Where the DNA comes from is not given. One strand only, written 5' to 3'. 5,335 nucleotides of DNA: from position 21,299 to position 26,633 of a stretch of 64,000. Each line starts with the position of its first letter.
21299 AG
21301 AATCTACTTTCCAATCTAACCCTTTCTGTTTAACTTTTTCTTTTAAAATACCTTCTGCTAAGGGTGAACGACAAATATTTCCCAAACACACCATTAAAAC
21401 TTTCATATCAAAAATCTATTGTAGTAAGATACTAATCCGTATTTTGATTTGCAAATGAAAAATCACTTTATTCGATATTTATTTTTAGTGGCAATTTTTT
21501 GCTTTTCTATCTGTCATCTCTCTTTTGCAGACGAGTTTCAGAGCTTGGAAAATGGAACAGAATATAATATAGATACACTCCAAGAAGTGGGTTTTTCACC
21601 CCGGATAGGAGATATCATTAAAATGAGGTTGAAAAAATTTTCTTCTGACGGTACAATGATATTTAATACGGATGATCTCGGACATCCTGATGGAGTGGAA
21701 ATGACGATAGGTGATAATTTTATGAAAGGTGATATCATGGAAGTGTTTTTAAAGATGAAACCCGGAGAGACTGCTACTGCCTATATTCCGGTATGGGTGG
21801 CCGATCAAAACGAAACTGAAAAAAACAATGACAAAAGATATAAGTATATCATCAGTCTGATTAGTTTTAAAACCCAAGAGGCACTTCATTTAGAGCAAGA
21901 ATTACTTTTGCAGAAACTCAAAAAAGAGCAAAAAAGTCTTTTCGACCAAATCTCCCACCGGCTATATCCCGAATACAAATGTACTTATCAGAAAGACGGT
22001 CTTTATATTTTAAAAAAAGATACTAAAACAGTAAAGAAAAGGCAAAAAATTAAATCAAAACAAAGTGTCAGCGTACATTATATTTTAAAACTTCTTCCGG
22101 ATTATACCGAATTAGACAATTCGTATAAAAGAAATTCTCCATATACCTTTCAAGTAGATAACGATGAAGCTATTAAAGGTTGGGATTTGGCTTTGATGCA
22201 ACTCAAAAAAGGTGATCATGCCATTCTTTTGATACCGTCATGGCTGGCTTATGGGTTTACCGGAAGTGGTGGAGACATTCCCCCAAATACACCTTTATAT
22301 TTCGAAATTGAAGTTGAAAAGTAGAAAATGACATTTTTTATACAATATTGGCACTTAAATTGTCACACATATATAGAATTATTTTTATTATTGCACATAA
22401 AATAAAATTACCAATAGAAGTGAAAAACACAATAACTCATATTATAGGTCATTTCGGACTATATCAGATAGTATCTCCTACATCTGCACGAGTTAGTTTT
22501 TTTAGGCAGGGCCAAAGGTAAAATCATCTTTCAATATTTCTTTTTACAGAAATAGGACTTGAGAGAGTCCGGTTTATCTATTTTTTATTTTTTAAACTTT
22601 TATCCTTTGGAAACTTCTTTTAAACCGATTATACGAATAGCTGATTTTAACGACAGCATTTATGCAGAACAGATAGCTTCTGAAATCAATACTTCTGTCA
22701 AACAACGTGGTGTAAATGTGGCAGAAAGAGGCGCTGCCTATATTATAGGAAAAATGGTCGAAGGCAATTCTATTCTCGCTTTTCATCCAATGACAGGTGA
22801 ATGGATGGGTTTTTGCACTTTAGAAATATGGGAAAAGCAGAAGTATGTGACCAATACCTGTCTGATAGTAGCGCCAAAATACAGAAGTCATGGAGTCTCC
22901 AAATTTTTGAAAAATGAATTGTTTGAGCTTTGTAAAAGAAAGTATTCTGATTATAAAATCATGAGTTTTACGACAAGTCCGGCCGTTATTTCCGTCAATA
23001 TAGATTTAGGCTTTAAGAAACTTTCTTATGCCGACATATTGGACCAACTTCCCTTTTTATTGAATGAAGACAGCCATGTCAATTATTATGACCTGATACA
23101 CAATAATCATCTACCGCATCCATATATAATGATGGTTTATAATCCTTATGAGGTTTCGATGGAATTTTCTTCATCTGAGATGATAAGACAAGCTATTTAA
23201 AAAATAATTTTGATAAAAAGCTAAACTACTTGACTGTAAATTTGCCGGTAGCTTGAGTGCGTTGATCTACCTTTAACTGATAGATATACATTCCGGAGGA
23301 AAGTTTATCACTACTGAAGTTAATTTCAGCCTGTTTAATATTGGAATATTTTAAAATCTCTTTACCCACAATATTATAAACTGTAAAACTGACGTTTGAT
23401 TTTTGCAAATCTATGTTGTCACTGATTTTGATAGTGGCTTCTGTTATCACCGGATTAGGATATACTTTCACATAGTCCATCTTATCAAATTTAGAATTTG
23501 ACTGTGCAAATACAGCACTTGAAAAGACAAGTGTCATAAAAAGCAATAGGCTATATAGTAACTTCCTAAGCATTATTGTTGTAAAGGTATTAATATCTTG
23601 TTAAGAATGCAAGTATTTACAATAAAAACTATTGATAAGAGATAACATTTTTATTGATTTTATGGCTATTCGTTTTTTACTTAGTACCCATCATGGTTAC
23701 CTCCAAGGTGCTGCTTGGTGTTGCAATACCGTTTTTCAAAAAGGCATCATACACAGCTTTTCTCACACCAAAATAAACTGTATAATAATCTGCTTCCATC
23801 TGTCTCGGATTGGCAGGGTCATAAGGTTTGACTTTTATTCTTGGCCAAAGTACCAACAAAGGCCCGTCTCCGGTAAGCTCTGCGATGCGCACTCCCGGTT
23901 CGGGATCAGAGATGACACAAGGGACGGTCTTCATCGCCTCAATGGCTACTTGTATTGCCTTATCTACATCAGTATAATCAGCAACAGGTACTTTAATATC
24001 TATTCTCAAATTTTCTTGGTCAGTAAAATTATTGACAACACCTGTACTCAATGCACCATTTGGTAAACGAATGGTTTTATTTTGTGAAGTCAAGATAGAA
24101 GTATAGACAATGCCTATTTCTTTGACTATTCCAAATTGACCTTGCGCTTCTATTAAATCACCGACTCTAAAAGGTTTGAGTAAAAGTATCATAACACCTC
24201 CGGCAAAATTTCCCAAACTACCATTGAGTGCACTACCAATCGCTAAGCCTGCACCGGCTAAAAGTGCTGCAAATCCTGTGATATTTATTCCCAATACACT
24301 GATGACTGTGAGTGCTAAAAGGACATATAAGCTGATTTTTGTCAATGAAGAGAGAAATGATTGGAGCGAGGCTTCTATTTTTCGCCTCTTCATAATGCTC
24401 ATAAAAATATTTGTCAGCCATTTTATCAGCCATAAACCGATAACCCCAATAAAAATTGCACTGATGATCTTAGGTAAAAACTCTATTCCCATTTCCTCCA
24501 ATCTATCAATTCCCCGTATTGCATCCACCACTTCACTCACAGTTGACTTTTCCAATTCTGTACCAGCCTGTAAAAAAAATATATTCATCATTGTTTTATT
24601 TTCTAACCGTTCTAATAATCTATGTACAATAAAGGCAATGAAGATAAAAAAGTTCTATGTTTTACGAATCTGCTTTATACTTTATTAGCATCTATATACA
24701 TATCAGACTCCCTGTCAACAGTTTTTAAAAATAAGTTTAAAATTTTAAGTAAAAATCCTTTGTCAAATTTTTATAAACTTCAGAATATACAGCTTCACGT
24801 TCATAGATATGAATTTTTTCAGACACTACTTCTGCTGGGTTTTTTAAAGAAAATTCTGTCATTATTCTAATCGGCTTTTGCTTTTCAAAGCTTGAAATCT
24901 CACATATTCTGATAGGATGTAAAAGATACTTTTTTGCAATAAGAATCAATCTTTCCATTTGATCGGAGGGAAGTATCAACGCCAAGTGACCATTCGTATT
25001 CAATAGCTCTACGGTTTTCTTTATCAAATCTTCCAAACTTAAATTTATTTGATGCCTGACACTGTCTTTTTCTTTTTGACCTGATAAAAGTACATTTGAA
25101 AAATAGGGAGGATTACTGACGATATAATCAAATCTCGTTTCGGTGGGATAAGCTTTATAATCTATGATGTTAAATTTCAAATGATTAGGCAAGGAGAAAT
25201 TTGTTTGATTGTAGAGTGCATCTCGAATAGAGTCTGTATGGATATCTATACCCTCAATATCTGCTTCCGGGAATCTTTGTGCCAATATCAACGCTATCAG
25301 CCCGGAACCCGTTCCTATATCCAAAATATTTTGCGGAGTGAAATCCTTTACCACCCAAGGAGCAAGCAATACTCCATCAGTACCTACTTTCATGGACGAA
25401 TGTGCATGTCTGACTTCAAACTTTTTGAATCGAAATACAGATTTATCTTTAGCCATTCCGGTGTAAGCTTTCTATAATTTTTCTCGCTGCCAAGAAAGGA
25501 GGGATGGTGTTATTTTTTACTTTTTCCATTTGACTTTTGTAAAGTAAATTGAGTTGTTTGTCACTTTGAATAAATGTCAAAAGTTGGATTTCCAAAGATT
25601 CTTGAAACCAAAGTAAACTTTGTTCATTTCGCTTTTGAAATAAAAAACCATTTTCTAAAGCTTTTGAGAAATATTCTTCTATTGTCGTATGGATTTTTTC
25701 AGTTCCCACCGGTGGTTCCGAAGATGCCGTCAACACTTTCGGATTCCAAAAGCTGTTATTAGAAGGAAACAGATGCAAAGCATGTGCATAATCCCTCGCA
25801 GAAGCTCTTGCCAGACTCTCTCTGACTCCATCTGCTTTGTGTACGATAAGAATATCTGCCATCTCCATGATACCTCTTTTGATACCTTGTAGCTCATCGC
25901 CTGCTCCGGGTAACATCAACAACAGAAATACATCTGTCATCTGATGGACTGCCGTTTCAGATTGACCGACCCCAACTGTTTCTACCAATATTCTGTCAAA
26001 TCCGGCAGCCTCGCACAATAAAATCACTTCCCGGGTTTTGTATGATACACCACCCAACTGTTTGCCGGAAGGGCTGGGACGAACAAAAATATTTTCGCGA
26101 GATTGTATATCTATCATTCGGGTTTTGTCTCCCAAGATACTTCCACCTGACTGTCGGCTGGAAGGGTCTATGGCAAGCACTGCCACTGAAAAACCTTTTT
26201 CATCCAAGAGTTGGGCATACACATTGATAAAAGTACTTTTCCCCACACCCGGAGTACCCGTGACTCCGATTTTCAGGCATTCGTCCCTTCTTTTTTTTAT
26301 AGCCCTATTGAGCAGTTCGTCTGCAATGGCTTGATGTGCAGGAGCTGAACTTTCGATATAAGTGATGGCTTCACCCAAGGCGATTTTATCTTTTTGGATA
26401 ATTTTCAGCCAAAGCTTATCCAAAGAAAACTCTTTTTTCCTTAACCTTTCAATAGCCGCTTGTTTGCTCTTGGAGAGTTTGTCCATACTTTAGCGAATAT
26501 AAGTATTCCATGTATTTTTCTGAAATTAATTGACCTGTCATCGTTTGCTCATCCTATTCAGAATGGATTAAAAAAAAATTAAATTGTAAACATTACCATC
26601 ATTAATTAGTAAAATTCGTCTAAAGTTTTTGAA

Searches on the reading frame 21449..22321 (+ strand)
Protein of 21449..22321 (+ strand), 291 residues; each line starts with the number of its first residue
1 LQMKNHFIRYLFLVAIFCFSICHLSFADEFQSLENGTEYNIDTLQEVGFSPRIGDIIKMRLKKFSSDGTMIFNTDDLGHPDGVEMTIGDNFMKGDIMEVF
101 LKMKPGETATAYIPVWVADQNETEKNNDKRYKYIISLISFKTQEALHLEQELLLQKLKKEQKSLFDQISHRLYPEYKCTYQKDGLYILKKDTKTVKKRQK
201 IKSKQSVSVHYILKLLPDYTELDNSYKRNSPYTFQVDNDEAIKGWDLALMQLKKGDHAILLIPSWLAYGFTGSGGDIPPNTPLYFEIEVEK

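Call 24: search_protein_families(library=pfam, max_evalue=0.00001, proteins=[window:21449-22321:+])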
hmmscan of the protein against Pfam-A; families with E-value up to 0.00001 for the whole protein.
window:21449-22321:+ (291 aa): 1 family
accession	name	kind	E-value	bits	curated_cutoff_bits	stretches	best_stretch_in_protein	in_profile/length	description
PF00254.34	FKBP_C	-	5.4e-27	94.4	21.1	1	199-289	3-93/94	FKBP-type peptidyl-prolyl cis-trans isomerase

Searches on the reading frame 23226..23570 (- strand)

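Call 24: search_protein_families(library=pfam, max_evalue=0.00001, proteins=[window:23226-23570:-])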
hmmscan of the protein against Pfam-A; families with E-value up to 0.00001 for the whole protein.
window:23226-23570:- (114 aa): 1 family
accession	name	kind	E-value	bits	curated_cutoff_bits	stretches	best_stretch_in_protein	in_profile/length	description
PF18962.6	Por_Secre_tail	-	1.6e-10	41.5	27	1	36-111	1-73/75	Secretion system C-terminal sorting domain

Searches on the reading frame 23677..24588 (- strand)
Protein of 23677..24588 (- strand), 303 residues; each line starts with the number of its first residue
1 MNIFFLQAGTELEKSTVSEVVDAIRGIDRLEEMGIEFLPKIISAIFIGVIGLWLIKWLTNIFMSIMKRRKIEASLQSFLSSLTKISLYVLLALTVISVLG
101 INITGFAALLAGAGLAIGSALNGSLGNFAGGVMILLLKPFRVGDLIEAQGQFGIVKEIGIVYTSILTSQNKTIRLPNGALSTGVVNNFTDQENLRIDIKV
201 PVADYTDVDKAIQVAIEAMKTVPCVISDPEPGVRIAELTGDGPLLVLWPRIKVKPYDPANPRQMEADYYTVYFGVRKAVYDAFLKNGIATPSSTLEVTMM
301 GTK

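Call 24: search_protein_families(library=pfam, max_evalue=0.00001, proteins=[window:23677-24588:-])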
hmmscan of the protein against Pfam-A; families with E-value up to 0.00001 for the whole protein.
window:23677-24588:- (303 aa): 2 families
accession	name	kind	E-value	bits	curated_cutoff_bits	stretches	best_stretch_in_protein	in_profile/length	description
PF00924.24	MS_channel_2nd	-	1.5e-16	60.7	20.2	1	124-189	2-67/68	Mechanosensitive ion channel, beta-domain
PF05552.17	MS_channel_1st_1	-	1.3e-08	35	22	1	35-72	11-48/50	Mechanosensitive ion channel, conserved TM helix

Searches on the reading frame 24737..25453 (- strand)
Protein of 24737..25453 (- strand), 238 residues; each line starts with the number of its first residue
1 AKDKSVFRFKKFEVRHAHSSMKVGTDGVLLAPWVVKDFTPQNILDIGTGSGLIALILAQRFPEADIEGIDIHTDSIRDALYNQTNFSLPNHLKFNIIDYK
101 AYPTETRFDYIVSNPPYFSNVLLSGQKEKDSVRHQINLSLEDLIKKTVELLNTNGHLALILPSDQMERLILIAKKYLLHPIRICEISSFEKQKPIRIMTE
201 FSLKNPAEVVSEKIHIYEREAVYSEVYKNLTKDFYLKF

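Call 24: search_protein_families(library=pfam, max_evalue=0.00001, proteins=[window:24737-25453:-])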
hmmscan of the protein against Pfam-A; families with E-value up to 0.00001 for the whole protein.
window:24737-25453:- (238 aa): 6 families
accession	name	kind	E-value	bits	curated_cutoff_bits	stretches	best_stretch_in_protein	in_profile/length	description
PF05175.20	MTS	-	4.4e-15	56.2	23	1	29-165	22-144/170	Methyltransferase small domain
PF13847.12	Methyltransf_31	-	3e-10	40.4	27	1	42-160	6-110/145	Methyltransferase domain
PF07669.17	Eco57I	-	2.2e-08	34.8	25.3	1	95-191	69-167/171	Eco57I restriction-modification methylase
PF13649.12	Methyltransf_25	-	3e-08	34.7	27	1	43-114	1-71/97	Methyltransferase domain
PF13489.12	Methyltransf_23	-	1.5e-06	28.5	27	0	37-114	20-88/164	Methyltransferase domain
PF08242.18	Methyltransf_12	-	9.1e-06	26.8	30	0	44-114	1-72/98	Methyltransferase domain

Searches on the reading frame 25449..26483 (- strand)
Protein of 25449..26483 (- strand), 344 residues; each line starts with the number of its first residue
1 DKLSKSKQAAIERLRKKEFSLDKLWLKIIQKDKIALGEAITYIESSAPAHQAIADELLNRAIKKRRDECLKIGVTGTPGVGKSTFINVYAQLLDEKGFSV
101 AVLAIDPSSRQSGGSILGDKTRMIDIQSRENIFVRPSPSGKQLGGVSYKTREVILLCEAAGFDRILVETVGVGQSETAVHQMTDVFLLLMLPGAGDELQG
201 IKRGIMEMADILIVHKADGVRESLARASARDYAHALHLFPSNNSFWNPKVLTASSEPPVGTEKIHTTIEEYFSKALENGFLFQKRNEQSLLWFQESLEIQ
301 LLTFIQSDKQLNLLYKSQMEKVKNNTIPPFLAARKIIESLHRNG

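Call 24: search_protein_families(library=pfam, max_evalue=0.00001, proteins=[window:25449-26483:-])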
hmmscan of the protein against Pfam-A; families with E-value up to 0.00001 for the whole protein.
window:25449-26483:- (344 aa): 1 family
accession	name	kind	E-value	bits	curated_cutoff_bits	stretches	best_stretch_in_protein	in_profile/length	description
PF03308.22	MeaB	-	7.6e-93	310.9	23.1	1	36-303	1-266/273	Methylmalonyl Co-A mutase-associated GTPase MeaB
